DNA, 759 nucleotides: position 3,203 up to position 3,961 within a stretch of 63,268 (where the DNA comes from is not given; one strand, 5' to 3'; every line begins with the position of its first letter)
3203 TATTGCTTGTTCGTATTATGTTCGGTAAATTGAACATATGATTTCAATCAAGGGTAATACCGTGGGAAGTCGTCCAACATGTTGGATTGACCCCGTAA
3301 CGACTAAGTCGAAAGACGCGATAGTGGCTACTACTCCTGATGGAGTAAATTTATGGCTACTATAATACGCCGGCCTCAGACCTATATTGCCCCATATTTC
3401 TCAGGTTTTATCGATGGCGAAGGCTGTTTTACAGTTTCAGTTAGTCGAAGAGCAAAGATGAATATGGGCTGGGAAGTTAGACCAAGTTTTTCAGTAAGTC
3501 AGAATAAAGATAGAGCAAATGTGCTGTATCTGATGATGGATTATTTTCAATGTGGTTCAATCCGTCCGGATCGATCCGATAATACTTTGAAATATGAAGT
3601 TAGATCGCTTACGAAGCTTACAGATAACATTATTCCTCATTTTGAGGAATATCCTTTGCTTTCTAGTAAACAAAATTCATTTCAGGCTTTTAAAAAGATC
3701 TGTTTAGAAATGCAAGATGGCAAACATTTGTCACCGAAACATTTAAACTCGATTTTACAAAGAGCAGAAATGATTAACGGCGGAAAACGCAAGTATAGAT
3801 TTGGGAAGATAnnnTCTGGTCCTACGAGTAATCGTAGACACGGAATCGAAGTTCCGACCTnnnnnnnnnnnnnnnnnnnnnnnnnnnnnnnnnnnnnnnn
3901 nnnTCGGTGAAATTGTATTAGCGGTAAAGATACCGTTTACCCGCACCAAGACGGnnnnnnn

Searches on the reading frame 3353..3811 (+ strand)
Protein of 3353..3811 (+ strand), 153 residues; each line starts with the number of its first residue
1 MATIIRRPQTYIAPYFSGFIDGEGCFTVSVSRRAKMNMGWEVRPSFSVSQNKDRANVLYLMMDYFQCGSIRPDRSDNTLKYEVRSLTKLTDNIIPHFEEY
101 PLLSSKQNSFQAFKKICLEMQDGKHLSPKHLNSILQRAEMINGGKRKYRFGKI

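Call 103: search_protein_families(library=pfam, proteins=[window:3353-3811:+], max_evalue=0.001)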
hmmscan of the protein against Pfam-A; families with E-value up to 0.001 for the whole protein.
window:3353-3811:+ (153 aa): 1 family
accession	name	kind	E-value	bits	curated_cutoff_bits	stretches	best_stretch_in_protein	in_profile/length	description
PF00961.24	LAGLIDADG_1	-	2.1e-29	102.8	23.1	1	16-117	1-102/102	LAGLIDADG endonuclease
